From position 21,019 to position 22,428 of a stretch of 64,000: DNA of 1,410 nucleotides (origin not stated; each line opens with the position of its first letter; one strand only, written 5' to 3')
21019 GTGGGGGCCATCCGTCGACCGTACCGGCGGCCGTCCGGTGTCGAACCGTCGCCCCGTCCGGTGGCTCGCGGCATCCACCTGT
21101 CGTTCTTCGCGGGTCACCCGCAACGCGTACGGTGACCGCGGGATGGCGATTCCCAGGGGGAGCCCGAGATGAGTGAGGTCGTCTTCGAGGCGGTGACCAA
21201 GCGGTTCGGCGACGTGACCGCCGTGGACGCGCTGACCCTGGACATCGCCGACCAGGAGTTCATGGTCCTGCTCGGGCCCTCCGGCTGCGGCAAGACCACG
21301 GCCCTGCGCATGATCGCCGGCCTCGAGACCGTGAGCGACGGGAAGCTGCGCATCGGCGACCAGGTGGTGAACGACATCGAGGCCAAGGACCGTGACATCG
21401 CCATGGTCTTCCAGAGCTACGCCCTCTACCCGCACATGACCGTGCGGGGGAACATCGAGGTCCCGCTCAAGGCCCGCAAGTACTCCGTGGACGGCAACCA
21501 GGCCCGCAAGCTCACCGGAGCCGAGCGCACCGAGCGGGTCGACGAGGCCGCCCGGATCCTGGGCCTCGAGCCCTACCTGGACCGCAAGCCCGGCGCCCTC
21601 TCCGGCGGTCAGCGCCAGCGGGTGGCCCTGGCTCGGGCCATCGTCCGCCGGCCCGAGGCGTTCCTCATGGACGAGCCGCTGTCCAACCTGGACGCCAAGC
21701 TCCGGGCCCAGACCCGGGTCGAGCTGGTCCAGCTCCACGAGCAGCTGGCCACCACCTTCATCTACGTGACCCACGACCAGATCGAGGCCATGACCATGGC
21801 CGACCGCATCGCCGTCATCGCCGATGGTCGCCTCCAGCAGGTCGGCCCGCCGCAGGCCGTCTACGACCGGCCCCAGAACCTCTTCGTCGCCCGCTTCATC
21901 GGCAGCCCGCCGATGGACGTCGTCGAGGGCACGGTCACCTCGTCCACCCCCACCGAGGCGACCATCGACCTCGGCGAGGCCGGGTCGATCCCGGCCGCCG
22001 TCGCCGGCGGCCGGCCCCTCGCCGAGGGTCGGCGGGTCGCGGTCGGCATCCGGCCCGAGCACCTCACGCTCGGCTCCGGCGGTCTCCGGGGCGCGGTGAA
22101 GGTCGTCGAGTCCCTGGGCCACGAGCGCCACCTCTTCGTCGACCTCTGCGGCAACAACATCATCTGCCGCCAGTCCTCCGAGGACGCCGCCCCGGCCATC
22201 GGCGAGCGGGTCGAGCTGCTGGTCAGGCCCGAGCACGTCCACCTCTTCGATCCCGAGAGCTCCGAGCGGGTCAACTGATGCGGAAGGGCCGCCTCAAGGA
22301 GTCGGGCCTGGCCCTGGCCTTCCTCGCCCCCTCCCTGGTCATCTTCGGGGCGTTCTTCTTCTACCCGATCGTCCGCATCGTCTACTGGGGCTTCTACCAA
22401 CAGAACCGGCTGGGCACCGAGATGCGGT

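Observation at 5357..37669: Family of eight palindromic elements, each exactly 54 nt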

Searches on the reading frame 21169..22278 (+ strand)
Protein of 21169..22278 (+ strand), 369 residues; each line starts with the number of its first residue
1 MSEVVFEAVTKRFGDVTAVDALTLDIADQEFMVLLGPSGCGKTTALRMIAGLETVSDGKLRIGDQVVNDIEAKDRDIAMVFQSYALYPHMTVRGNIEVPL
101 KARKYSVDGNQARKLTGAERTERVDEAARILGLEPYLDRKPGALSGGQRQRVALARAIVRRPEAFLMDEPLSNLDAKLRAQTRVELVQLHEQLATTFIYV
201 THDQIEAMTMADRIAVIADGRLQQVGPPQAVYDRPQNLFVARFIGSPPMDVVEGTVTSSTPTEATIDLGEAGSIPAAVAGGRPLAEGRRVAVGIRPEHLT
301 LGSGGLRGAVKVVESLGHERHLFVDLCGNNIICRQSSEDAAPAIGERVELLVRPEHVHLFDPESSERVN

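Call 10: find_encoding_contigs(protein=window:21169-22278:+, flank=10000, max_places=6)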
Protein window:21169-22278:+ (369 aa): 2 contigs read that carry it; 2 places shown.
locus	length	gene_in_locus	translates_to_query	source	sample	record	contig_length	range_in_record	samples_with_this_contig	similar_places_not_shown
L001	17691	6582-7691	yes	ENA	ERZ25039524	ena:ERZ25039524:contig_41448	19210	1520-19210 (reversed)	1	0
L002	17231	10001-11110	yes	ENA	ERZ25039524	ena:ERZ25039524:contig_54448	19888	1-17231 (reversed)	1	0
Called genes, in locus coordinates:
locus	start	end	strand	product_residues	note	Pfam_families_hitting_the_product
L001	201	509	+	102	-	PF02754:CCG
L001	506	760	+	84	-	-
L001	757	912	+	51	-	-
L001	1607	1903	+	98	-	PF11870:LutB_C (weak)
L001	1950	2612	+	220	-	PF02589:LUD_dom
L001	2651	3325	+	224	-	PF11209:LmeA (weak)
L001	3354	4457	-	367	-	-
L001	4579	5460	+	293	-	-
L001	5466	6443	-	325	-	-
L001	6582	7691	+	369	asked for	PF00005:ABC_tran, PF13304:AAA_21 (faint), PF17912:OB_MalK, PF08402:TOBE_2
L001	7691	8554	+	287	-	PF00528:BPD_transp_1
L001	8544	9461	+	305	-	PF00528:BPD_transp_1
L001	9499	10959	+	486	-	PF01547:SBP_bac_1, PF13416:SBP_bac_8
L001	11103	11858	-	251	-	PF00480:ROK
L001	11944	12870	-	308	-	PF04199:Cyclase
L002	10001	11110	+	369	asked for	PF00005:ABC_tran, PF13304:AAA_21 (faint), PF17912:OB_MalK, PF08402:TOBE_2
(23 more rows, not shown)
